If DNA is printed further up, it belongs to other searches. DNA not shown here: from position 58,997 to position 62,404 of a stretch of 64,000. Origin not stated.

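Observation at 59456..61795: Fourteen blade-like repeats in two linker variants, seven carrying a Cys pair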

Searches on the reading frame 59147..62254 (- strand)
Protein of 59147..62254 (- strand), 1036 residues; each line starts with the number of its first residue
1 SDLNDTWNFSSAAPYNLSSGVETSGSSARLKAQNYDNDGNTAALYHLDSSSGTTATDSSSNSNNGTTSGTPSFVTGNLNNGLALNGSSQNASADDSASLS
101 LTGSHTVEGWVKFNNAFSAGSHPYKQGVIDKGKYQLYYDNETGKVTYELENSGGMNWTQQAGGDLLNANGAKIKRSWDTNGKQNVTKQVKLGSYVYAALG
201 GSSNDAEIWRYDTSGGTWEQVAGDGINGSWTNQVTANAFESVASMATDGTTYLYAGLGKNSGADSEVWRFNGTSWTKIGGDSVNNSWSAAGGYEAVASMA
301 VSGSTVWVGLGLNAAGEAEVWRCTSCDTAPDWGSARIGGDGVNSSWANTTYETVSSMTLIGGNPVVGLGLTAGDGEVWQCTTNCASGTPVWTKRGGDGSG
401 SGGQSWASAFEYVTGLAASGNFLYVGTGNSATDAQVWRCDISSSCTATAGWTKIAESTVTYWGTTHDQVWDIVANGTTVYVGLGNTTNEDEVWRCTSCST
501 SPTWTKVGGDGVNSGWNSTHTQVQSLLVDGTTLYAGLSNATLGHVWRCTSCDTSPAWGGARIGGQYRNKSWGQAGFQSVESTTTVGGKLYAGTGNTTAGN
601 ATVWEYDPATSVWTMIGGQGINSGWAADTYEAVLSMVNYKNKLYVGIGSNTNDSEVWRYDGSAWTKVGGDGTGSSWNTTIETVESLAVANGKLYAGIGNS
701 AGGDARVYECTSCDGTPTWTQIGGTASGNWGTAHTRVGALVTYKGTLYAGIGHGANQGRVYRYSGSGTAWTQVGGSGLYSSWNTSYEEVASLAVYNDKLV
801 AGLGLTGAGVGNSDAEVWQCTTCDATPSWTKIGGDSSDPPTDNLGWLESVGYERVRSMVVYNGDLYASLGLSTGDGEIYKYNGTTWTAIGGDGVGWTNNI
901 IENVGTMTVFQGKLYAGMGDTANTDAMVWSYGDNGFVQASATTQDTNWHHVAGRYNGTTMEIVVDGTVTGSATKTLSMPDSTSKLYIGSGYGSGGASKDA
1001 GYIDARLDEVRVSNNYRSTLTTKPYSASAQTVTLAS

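Call 24: predict_structure(alignment_id=A1)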
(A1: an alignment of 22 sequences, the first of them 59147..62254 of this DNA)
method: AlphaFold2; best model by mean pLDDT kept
length: 1036 residues; sequences in the alignment: 22
mean_pLDDT: 76.9   pTM: 0.71
mean pLDDT of the five models: 76.9, 74.9, 74.8, 74.6, 71.1
residues with pLDDT >= 90: 273; 70-90: 502; 50-70: 141; < 50: 120
segments of 3 or more residues with pLDDT < 50: 1-38, 49-88, 165-176, 399-402, 808-810, 838-842, 1024-1036
pLDDT, mean of each block of 10 residues (from residue 1): 33 34 29 41 61 33 28 29 48 80 85 88 88 92 93 82 48 49 86 91 82 80 84 63 91 88 81 92 77 85 92 77 90 79 61 90 88 83 81 71 60 88 86 83 76 74 75 89 84 86 85 72 91 87 82 68 65 65 92 83 87 80 81 92 89 88 89 69 88 86 82 84 70 82 89 82 86 83 75 91 67 78 83 66 56 86 90 79 87 61 86 88 71 92 86 94 92 89 86 81 79 81 48 33
secondary structure, 60 per line:
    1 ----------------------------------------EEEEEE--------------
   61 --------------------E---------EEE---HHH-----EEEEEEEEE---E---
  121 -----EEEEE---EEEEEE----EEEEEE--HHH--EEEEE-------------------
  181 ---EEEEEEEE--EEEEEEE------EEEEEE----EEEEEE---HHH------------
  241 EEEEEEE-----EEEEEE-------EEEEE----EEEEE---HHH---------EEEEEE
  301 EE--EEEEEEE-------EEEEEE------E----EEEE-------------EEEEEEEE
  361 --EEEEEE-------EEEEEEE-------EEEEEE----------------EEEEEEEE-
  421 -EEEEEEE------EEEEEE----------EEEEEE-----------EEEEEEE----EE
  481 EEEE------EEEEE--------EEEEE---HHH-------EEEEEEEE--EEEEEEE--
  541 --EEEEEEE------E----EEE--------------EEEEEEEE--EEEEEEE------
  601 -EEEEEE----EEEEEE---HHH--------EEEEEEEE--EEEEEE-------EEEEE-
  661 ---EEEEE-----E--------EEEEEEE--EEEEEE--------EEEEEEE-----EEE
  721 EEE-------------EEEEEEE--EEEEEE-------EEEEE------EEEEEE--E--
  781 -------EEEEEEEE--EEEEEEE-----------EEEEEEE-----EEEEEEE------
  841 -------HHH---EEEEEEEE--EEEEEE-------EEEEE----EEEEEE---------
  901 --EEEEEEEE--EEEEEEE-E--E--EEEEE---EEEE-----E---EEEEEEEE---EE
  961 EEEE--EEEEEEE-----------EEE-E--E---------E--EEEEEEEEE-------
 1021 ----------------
elements in order (helices of 4 or more, strands of 3 or more residues): E41-46 E91-93 E105-113 E126-130 E134-139 E144-149 E157-161 E184-191 E194-200 E207-212 E217-222 E241-247 E253-258 E266-270 E275-279 E295-302 E305-311 E319-324 E336-339 E353-360 E363-368 E376-382 E390-395 E412-419 E422-428 E435-440 E451-456 E468-474 E479-484 E491-495 E504-508 E522-529 E532-538 E543-549 E561-563 E578-585 E588-594 E602-607 E612-617 E632-639 E642-647 E655-659 E664-668 E683-689 E692-697 E706-712 E718-723 E737-743 E746-751 E759-763 E770-775 E788-795 E798-804 E816-822 E828-834 E854-861 E864-869 E877-881 E886-891 E903-910 E913-919 E927-931 E935-938 E948-955 E959-964 E967-973 E985-987 E1005-1013

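Call 29: fold_search(model_id=the predicted structure, library=pdb)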
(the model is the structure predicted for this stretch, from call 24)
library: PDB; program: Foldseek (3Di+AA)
matches with E <= 10: 1458; with E <= 0.001: 709
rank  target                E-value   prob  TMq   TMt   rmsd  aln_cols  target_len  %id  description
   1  6mgl_A                1.0e-15  1.00  0.29  0.38  14.6       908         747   13  Crystal structure of the catalytic domain from GH74 enzyme PoGH74 from Paenibacillus odorifer, D60A mutant in complex  (released 2019-01-23)
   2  5fkt_B                1.6e-15  1.00  0.27  0.36  14.8       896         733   14  Unraveling the first step of xyloglucan degradation by the soil saprophyte Cellvibrio japonicus through the functional (released 2015-11-04)
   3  6qk7_B                1.7e-15  1.00  0.30  0.39  12.7       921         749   10  Elongator catalytic subcomplex Elp123 lobe (released 2019-07-17)
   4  5m2n                  6.2e-15  1.00  0.30  0.41  12.6       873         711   10  Crystal Structure of Elongator subunit Elp2 (released 2016-12-28)
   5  5fkr                  9.5e-15  1.00  0.28  0.37  14.2       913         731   12  Unraveling the first step of xyloglucan degradation by the soil saprophyte Cellvibrio japonicus through the functional a (released 2015-11-25)
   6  8asv_B                1.0e-14  1.00  0.30  0.37  12.5       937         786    9  Cryo-EM structure of yeast Elongator complex (released 2022-12-07)
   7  8otz_f                1.3e-14  1.00  0.26  0.41  12.5       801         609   11  48-nm repeat of the native axonemal doublet microtubule from bovine sperm (released 2023-11-22)
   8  4xfv                  1.3e-14  1.00  0.28  0.38  12.9       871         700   10  Crystal Structure of Elp2 (released 2015-05-20)
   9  8asw_B                1.5e-14  1.00  0.31  0.38  12.7       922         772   10  Cryo-EM structure of yeast Elp123 in complex with alanine tRNA (released 2022-12-07)
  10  9g33_UL               2.2e-14  1.00  0.31  0.35  11.5       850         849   10  Stalled 90S - Utp23-Krr1-deltaC3 (released 2025-06-18)
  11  7mq8_LQ               3.3e-14  1.00  0.33  0.40  10.5       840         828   10  Cryo-EM structure of the human SSU processome, state pre-A1 (released 2021-09-22)
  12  8ptz_B                3.9e-14  1.00  0.31  0.40  11.8       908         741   10  Cryo-EM structure of human Elp123 in complex with tRNA, S-ethyl-CoA, 5'-deoxyadenosine and methionine (released 2024-04-17)
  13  6ke6_B2               6.3e-14  1.00  0.32  0.36  11.1       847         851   10  3.4 angstrom cryo-EM structure of yeast 90S small subunit preribosome (released 2020-08-05)
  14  7mqa_LQ               8.0e-14  1.00  0.32  0.38  10.8       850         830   10  Cryo-EM structure of the human SSU processome, state post-A1 (released 2021-09-22)
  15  6zqa_UL               1.0e-13  1.00  0.32  0.38  11.0       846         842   10  Cryo-EM structure of the 90S pre-ribosome from Saccharomyces cerevisiae, state A (Poly-Ala) (released 2020-09-23)
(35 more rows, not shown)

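Call 51: fold_search(model_id=the predicted structure, library=viral)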
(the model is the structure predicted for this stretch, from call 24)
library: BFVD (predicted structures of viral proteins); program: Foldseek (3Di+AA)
matches with E <= 10: 777; with E <= 0.001: 180
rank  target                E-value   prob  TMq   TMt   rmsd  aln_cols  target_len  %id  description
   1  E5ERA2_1              7.9e-15  1.00  0.26  0.26  24.1      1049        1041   13  (no name in the UniProt tables at hand)
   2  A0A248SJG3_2          1.1e-14  1.00  0.22  0.26  23.4       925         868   14  (no name in the UniProt tables at hand)
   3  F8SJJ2                2.3e-14  1.00  0.20  0.31  23.2       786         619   13  Uncharacterized protein 360 [Pseudomonas phage PhiPA3]
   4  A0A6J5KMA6            7.0e-14  1.00  0.13  0.17  32.9       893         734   16  Uncharacterized protein [uncultured Caudovirales phage]
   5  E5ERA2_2              9.4e-14  1.00  0.25  0.24  34.8      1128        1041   12  (no name in the UniProt tables at hand)
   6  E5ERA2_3              1.6e-12  1.00  0.13  0.13  26.2      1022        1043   14  (no name in the UniProt tables at hand)
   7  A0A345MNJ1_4          2.3e-12  1.00  0.36  0.31  32.5      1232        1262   12  (no name in the UniProt tables at hand)
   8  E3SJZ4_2              1.1e-11  1.00  0.13  0.11  31.8       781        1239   12  Structural protein [Synechococcus phage S-ShM2]
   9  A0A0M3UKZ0            2.7e-11  1.00  0.25  0.26  18.8       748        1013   16  Tail fiber protein [Caulobacter phage Percy]
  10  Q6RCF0                9.9e-10  1.00  0.12  0.26  29.9       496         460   17  Outer capsid protein [Vibrio phage VP2]
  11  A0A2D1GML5            1.2e-09  1.00  0.14  0.10  33.3      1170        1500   12  (no name in the UniProt tables at hand)
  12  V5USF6                1.7e-09  1.00  0.22  0.17  29.0      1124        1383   11  Structural protein [Synechococcus phage ACG-2014h]
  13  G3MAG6                1.8e-09  1.00  0.20  0.18  41.6      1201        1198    9  Gp425 [Bacillus phage G]
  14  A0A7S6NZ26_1          3.1e-09  1.00  0.14  0.12  33.0      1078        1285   12  (no name in the UniProt tables at hand)
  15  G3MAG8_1              3.6e-09  1.00  0.18  0.20  41.8      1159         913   11  Gp427 [Bacillus phage G]
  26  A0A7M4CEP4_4          5.6e-08  1.00  0.26  0.21  28.6      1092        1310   12  LamG-like jellyroll fold domain-containing protein [Pyramimonas orientalis virus 01B]
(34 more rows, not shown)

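Call 65: search_protein_families(library=pfam, alignment_id=A1, max_evalue=0.01)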
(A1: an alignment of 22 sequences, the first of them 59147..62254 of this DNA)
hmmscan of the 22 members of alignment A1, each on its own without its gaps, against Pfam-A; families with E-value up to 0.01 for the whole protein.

A. member 1, window:59147-62254:- (1036 aa): 4 families
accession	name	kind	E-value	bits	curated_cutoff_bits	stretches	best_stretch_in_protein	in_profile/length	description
PF13385.13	Laminin_G_3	-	6.3e-11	43.1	27.6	1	913-1017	45-145/151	Concanavalin A-like lectin/glucanases superfamily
PF02210.31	Laminin_G_2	-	0.00013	22.9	22.9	1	940-990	47-99/126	Laminin G domain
PF13964.12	Kelch_6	-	0.00053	20.3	25.3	0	191-222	10-44/50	Kelch motif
PF13418.12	Kelch_4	-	0.0069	16.8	21.6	0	207-223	30-45/49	Galactose oxidase, central domain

B. families by the number of members that match (of 22 scanned): 13 families
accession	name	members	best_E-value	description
PF13385.13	Laminin_G_3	14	8.7e-18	Concanavalin A-like lectin/glucanases superfamily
PF02210.31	Laminin_G_2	13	3.7e-07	Laminin G domain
PF00054.30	Laminin_G_1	4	0.00032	Laminin G domain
PF00041.27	fn3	3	1.1e-18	Fibronectin type III domain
PF25788.1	Ig_Rha78A_N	3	5.3e-05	Rha78A-like, N-terminal immunoglobulin domain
PF13418.12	Kelch_4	3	7.6e-05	Galactose oxidase, central domain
PF12768.13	Rax2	2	3.1e-05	Rax2 C-terminal beta propeller domain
PF16656.11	Pur_ac_phosph_N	1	1.5e-19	Purple acid Phosphatase, N-terminal domain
PF25059.1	FN3_DSCAM-DSCAML_C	1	2.4e-08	DSCAM/DSCAML C-terminal Fn3-like domain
PF16655.11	PhoD_N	1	1.4e-05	PhoD-like phosphatase, N-terminal domain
PF01344.31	Kelch_1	1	0.00012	Kelch motif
PF13964.12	Kelch_6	1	0.00053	Kelch motif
PF07494.17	Reg_prop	1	0.0014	Two component regulator propeller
